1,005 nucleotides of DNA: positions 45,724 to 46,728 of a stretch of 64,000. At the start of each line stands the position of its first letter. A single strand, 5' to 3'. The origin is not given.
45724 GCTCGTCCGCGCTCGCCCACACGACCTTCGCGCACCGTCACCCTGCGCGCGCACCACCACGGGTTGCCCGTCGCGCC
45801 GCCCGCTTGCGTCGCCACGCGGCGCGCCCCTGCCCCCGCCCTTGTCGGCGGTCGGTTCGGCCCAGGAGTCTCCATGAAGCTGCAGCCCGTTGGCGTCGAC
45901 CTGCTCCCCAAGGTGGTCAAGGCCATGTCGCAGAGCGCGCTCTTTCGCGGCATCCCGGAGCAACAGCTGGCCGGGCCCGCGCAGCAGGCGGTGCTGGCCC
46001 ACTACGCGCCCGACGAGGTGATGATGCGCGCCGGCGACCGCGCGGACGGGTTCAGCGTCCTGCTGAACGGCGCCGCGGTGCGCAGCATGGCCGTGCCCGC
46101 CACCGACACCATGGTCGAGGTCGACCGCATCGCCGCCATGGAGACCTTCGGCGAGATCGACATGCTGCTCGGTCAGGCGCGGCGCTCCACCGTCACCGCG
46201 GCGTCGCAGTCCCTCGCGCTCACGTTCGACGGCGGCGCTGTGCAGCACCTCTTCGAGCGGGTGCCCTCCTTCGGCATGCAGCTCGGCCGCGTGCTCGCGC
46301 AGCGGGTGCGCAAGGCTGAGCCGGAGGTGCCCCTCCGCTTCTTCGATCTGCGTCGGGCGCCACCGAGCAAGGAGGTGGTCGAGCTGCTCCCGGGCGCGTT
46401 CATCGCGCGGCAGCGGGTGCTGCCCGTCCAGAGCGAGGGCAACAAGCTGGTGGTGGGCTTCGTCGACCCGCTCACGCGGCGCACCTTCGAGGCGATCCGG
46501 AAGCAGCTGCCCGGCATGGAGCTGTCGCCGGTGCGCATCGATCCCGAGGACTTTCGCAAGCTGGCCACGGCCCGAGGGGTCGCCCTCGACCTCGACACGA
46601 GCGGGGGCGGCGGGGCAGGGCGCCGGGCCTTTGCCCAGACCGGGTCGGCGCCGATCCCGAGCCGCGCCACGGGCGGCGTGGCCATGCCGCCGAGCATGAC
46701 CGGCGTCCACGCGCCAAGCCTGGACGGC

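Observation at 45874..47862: PilT-type retraction ATPase with N-terminal cyclic-nucleotide-binding-like and GspE_N/MshEN-like sensor domains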

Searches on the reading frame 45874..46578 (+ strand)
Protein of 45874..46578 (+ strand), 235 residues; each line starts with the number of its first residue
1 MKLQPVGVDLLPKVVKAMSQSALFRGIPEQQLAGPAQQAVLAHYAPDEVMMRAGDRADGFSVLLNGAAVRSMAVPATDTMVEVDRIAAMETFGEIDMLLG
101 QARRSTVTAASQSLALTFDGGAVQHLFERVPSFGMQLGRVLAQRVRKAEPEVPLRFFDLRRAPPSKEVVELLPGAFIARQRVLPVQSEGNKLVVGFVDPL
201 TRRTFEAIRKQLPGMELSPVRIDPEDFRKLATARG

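Call 49: predict_structure(alignment_id=A3)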
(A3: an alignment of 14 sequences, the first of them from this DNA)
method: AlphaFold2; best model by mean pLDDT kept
length: 235 residues; sequences in the alignment: 14
mean_pLDDT: 91.3   pTM: 0.63
mean pLDDT of the five models: 91.3, 90.2, 89.9, 89.7, 89.0
residues with pLDDT >= 90: 177; 70-90: 51; 50-70: 7; < 50: 0
segments of 3 or more residues with pLDDT < 50: none
pLDDT, mean of each block of 10 residues (from residue 1): 95 96 93 95 98 96 97 85 92 94 96 97 92 90 75 83 90 91 93 91 87 91 91 70
secondary structure, 60 per line:
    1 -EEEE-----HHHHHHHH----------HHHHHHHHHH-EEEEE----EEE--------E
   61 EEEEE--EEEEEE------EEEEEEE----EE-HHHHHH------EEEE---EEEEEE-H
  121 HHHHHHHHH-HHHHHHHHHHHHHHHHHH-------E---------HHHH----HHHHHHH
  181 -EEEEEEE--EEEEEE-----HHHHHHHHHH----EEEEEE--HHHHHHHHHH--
elements in order: E2-5 H11-18 H29-38 E40-44 E49-51 E60-65 E68-73 E80-86 H94-99 E106-109 E113-118 H120-129 H131-148 H166-169 H174-180 E182-188 E191-196 H202-211 E216-221 H224-233

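Call 52: fold_search(model_id=the predicted structure, library=pdb)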
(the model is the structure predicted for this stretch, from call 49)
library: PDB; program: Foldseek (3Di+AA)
matches with E <= 10: 1567; with E <= 0.001: 646
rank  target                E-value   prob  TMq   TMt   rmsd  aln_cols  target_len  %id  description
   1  3d0s_B                3.5e-12  1.00  0.52  0.56  15.7       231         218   17  cAMP receptor protein from m.tuberculosis, cAMP-free form (released 2009-02-03)
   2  3h3u_B                4.0e-12  1.00  0.51  0.56  15.3       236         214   16  Crystal structure of CRP (cAMP receptor Protein) from Mycobacterium tuberculosis (released 2010-02-02)
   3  3r6s_F                5.8e-12  1.00  0.53  0.56  13.8       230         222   16  Crystal structure of GlxR transcription factor from Corynebacterium glutamicum with cAMP (released 2012-03-28)
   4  4byy_A                8.4e-12  1.00  0.52  0.54  13.7       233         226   15  Apo GlxR (released 2014-07-30)
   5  3r6s_A                2.9e-11  1.00  0.53  0.56  14.0       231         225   16  Crystal structure of GlxR transcription factor from Corynebacterium glutamicum with cAMP (released 2012-03-28)
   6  7t4t_A                4.5e-11  1.00  0.49  0.26   2.1       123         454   22  Crystal Structure of cGMP-dependent Protein Kinase (released 2023-06-14)
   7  3h3z_B                4.5e-11  1.00  0.49  0.50  14.2       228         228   15  Crystal structure of a putative cyclic nucleotide binding protein (spoa0323) from ruegeria pomeroyi dss-3 at 2.35 A re (released 2009-05-05)
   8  4a2u_H                4.8e-11  1.00  0.53  0.54   1.9       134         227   19  CRP(CAP) from Myco. Tuberculosis, with cAMP (released 2012-10-10)
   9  3r6s_C                5.1e-11  1.00  0.54  0.57  14.2       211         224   16  Crystal structure of GlxR transcription factor from Corynebacterium glutamicum with cAMP (released 2012-03-28)
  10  5jax                  6.5e-11  1.00  0.47  0.82   2.9       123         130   21  PKG I's Carboyl Terminal Cyclic Nucleotide Binding Domain (CNB-B) in a complex with 8-Br-cGMP (released 2017-04-19)
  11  5kjy                  6.5e-11  1.00  0.50  0.80   4.6       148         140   18  Co-crystal structure of PKA RI alpha CNB-B mutant (G316R/A336T) with cAMP (released 2017-06-28)
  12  4cyd_A                6.5e-11  1.00  0.54  0.56  13.8       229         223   16  GlxR bound to cAMP (released 2014-12-17)
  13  4orf                  6.9e-11  1.00  0.53  0.40  11.1       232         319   18  cAMP-binding acyltransferase from Mycobacterium smegmatis, mutant R95K (released 2014-04-30)
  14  4byy_B                7.3e-11  1.00  0.50  0.57   2.5       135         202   18  Apo GlxR (released 2014-07-30)
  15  3e97                  8.3e-11  1.00  0.50  0.53   2.6       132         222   20  Crystal structure of transcriptional regulator of Crp/Fnr family (YP_604437.1) from DEINOCOCCUS GEOTHERMALIS DSM 11300 a (released 2008-09-02)
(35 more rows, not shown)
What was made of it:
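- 45874..46317 (+): Cyclic-nucleotide-binding (CNB) fold domain, aa 1-148: beta-barrel plus B/C helices. Foldseek matches M. tuberculosis CRP, GlxR, PKG CNB-B and PKA RIalpha CNB-B with E 1e-10 to 1e-12 and rmsd about 2-3 A (call 52).
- On Cyclic-nucleotide-binding domain (PF00027): Foldseek matches CRP, PKG and PKA CNB domains with E down to 3.5e-12 and rmsd about 2-3 A (calls 49, 52).
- CNB fold: pLDDT 91; matches CRP, GlxR, PKG and PKA at about 2-3 A (calls 49, 52). Residues 1-148 are a CNB fold (calls 49, 52).
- Tried and rejected: I solved this with a separate N-terminal model (calls 49, 52).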

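Call 64: search_protein_representatives(alignment_id=A3)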
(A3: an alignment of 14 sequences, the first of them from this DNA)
Query: 14 sequences, 235 profile positions. Proteins with E-value up to 0.001 (for the whole library): 97907; up to 1e-10: 24768; up to 1e-30: 551. The best 150 are listed.
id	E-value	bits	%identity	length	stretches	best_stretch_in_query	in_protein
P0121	2.6e-138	475.1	-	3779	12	17-127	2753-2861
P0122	5.0e-119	412.0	-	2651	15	11-122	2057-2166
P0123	7.4e-111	385.2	-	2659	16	18-127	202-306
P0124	2.4e-86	305.0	-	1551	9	7-127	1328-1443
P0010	2.0e-83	295.5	-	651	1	1-234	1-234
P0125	1.3e-80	286.3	-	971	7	14-124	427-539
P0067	2.3e-80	285.4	-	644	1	1-233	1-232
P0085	2.9e-80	285.1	-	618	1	5-234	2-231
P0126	3.3e-76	271.8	-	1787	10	17-125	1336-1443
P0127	1.2e-75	270.0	-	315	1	1-234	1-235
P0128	3.5e-75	268.5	-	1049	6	18-127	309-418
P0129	2.6e-73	262.3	-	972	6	18-127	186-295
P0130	1.6e-70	253.3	-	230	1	1-227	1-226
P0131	2.0e-69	249.6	-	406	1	1-233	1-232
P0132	4.3e-69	248.6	-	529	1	1-233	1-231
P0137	2.1e-66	239.8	-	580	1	1-234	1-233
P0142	1.6e-65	236.9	-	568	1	9-234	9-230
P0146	1.1e-63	230.9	-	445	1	1-234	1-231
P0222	2.8e-49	183.7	-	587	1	1-231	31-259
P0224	3.8e-49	183.3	-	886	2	14-233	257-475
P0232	1.7e-48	181.1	-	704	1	1-234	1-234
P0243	1.1e-46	175.3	-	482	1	1-232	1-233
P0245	1.9e-46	174.4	-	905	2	18-231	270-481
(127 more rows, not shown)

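Call 65: search_protein_families(library=pfam, proteins=[P0224, P0245, P0232, P0137, P0142, P0132, P0243, P0146, P0131, P0222], max_evalue=0.00001)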
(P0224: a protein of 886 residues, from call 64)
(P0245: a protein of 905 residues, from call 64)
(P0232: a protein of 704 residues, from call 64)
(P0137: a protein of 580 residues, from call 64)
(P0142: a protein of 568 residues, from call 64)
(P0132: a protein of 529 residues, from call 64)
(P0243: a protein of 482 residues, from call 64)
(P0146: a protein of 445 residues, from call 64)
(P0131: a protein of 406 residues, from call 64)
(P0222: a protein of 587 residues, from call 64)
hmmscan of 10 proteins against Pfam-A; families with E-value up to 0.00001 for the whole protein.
P0224 (886 aa): 3 families
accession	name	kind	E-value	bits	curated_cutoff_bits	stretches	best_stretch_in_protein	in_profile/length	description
PF00437.27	T2SSE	-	5.6e-108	361.3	24.9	1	504-879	12-370/370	Type II/IV secretion system protein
PF00027.35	cNMP_binding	-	1.4e-33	115.1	27.5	2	41-127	2-87/89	Cyclic nucleotide-binding domain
PF05157.20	MshEN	-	9.3e-16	58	23.1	2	395-479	2-86/90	MshEN domain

P0245 (905 aa): 3 families
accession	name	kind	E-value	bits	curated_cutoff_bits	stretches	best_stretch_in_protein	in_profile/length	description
PF00437.27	T2SSE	-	8.3e-106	354.2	24.9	1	510-887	10-368/370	Type II/IV secretion system protein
PF00027.35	cNMP_binding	-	3.3e-34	117.1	27.5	2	294-379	2-87/89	Cyclic nucleotide-binding domain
PF05157.20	MshEN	-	2.2e-15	56.9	23.1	2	156-229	4-77/90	MshEN domain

P0232 (704 aa): 2 families
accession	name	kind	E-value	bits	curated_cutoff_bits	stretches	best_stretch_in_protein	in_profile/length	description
PF00437.27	T2SSE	-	3.4e-47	161.3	24.9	1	317-593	8-287/370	Type II/IV secretion system protein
PF00027.35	cNMP_binding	-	9.8e-14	51.5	27.5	1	46-127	5-87/89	Cyclic nucleotide-binding domain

P0137 (580 aa): 3 families
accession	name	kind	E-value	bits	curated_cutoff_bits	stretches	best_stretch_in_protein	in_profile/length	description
PF00027.35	cNMP_binding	-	5.9e-17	61.9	27.5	1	42-128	2-88/89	Cyclic nucleotide-binding domain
PF00437.27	T2SSE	-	2.6e-12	46.5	24.9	1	414-471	169-223/370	Type II/IV secretion system protein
PF05157.20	MshEN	-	1.1e-08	35.3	23.1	1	153-223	3-73/90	MshEN domain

P0142 (568 aa): 2 families
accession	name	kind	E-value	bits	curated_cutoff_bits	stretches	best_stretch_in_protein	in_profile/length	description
PF00027.35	cNMP_binding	-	5.5e-16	58.7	27.5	1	42-127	2-88/89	Cyclic nucleotide-binding domain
PF05157.20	MshEN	-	2.3e-08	34.3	23.1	1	154-212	7-65/90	MshEN domain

P0132 (529 aa): 3 families
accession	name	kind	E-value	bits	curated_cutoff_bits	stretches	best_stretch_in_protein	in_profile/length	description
PF00437.27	T2SSE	-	6.7e-37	127.4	24.9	1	256-480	8-237/370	Type II/IV secretion system protein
PF00027.35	cNMP_binding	-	1.2e-14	54.4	27.5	1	43-127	3-87/89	Cyclic nucleotide-binding domain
PF05157.20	MshEN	-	1.1e-10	41.7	23.1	1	161-235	12-86/90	MshEN domain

P0243 (482 aa): 1 family
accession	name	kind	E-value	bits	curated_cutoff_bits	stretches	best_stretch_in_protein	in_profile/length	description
PF00027.35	cNMP_binding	-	5.1e-13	49.3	27.5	1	43-128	3-87/89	Cyclic nucleotide-binding domain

P0146 (445 aa): 3 families
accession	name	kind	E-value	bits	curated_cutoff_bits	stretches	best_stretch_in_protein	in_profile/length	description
PF00027.35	cNMP_binding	-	7.3e-19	68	27.5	1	43-127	3-87/89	Cyclic nucleotide-binding domain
PF00437.27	T2SSE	-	1.6e-15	57.1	24.9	1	263-424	10-179/370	Type II/IV secretion system protein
PF05157.20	MshEN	-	2.5e-08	34.2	23.1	1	150-208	2-60/90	MshEN domain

P0131 (406 aa): 2 families
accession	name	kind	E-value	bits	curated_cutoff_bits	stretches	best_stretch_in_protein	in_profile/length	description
PF00027.35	cNMP_binding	-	1.8e-17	63.5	27.5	1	46-124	6-83/89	Cyclic nucleotide-binding domain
PF05157.20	MshEN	-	5.7e-12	45.9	23.1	1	160-233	10-83/90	MshEN domain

P0222 (587 aa): 2 families
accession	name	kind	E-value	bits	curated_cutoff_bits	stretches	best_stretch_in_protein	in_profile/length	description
PF00437.27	T2SSE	-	2.8e-53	181.3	24.9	1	292-568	8-287/370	Type II/IV secretion system protein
PF00027.35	cNMP_binding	-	1.1e-17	64.2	27.5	1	73-158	3-88/89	Cyclic nucleotide-binding domain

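Call 66: search_protein_families(library=ncbifam, proteins=[P0224, P0245], max_evalue=1e-10)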
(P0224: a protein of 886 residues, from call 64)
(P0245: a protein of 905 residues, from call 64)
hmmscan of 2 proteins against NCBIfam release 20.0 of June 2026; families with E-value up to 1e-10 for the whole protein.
P0224 (886 aa): 17 families
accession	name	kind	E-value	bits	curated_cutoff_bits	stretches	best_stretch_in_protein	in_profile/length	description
TIGR02538.1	type_IV_pilB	equivalog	9.4e-125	417.4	675.65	1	504-880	185-561/564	type IV-A pilus assembly ATPase PilB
TIGR02533.1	type_II_gspE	equivalog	2.9e-122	408.8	630.25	1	504-879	113-484/486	type II secretion system ATPase GspE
NF007755.0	PRK10436.1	equivalog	9.3e-113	377.3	617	1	417-881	12-459/465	type II secretion system protein GspE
NF053534.1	T4PilAsmATPsTfpB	equivalog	7.2e-103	345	850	1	504-880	205-581/584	type IV pilus assembly ATPase TfpB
NF041000.1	ATPase_ComGA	equivalog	2.9e-78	262.5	300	1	506-771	2-266/267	competence type IV pilus ATPase ComGA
TIGR01420.1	pilT_fam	subfamily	1.7e-48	165.6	319.1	1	504-772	2-270/343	PilT/PilU family type 4a pilus ATPase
TIGR02525.1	plasmid_TraJ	equivalog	3.4e-21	75.6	368.3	1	633-740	148-262/372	plasmid transfer ATPase TraJ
TIGR02524.1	dot_icm_DotB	equivalog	4.4e-18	65.6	463.3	1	632-740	132-249/358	Dot/Icm type IV secretion system ATPase DotB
NF058587.1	archaellum_moto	equivalog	8.1e-17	61.1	550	1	631-748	273-394/527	archaellum flagellar ATPase motor FlaI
TIGR02782.1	TrbB_P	equivalog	1.9e-16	60.2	304.55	1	637-753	139-258/303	P-type conjugative transfer ATPase TrbB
TIGR03819.1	heli_sec_ATPase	hypoth_equivalog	5.9e-16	58.6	373.15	1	572-763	119-313/340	TadA family conjugal transfer-associated ATPase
TIGR02788.1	VirB11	equivalog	4e-14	52.3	249.95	1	625-770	136-284/308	P-type DNA transfer ATPase VirB11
NF010407.0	PRK13833.1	subfamily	5.3e-14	52.4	499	1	637-776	147-288/323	conjugal transfer protein TrbB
NF058543.1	ActPatMycb56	equivalog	2.5e-13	49.6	460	0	22-139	3-117/317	acetyltransferase Pat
NF010469.0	PRK13894.1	subfamily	6.8e-13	48.6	508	1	637-750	152-267/320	conjugal transfer ATPase TrbB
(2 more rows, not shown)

P0245 (905 aa): 19 families
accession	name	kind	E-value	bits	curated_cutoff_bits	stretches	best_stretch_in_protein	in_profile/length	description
TIGR02538.1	type_IV_pilB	equivalog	5.1e-121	405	675.65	1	404-889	56-560/564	type IV-A pilus assembly ATPase PilB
TIGR02533.1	type_II_gspE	equivalog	2.9e-119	398.9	630.25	1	507-887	107-482/486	type II secretion system ATPase GspE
NF007755.0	PRK10436.1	equivalog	2.4e-110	369.4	617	1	435-888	22-456/465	type II secretion system protein GspE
NF053534.1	T4PilAsmATPsTfpB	equivalog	1.1e-99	334.5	850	1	430-887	105-578/584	type IV pilus assembly ATPase TfpB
NF041000.1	ATPase_ComGA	equivalog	6.9e-80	267.9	300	1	514-780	2-266/267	competence type IV pilus ATPase ComGA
TIGR01420.1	pilT_fam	subfamily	1.8e-47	162.3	319.1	1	512-780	2-269/343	PilT/PilU family type 4a pilus ATPase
TIGR02525.1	plasmid_TraJ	equivalog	2.1e-19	69.7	368.3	1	635-756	141-269/372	plasmid transfer ATPase TraJ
TIGR02524.1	dot_icm_DotB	equivalog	3.6e-18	65.9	463.3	1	639-756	130-256/358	Dot/Icm type IV secretion system ATPase DotB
NF058587.1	archaellum_moto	equivalog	1.2e-17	63.9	550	1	630-756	263-393/527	archaellum flagellar ATPase motor FlaI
TIGR03819.1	heli_sec_ATPase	hypoth_equivalog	3e-16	59.5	373.15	1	629-763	165-304/340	TadA family conjugal transfer-associated ATPase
NF058543.1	ActPatMycb56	equivalog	1.8e-15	56.6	460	1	276-411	4-138/317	acetyltransferase Pat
TIGR02782.1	TrbB_P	equivalog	2.4e-15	56.6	304.55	1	634-764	128-260/303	P-type conjugative transfer ATPase TrbB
NF041163.2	encap_f2b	equivalog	3.2e-15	56.2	400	0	282-398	86-204/450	family 2B encapsulin nanocompartment shell protein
TIGR02788.1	VirB11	equivalog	7e-15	54.8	249.95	1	628-764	130-270/308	P-type DNA transfer ATPase VirB11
NF010469.0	PRK13894.1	subfamily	1.5e-14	54.1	508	1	634-759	141-267/320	conjugal transfer ATPase TrbB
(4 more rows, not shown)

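Call 74: find_encoding_contigs(protein=P0224, flank=8000, max_places=2)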
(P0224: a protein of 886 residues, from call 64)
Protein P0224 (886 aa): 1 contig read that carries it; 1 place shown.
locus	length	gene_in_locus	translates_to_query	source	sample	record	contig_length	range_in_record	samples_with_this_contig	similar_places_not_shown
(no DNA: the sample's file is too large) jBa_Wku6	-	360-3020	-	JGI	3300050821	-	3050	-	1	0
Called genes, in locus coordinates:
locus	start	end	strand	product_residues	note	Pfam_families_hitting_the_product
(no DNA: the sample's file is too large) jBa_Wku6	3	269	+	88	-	?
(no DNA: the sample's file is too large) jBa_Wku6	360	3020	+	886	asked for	PF00027:cNMP_binding, PF25199:nSTAND_NTPase5 (faint), PF05157:MshEN (weak), PF00027:cNMP_binding, PF05157:MshEN (weak), PF00437:T2SSE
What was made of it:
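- Closest known: [CNB-MshEN_C]x2-PilB/GspE-type ATPases. Different: No context is available (call 74).
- Tried and rejected: Context for the PilB-type relative P0224 is only a 3-kb contig (call 74).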
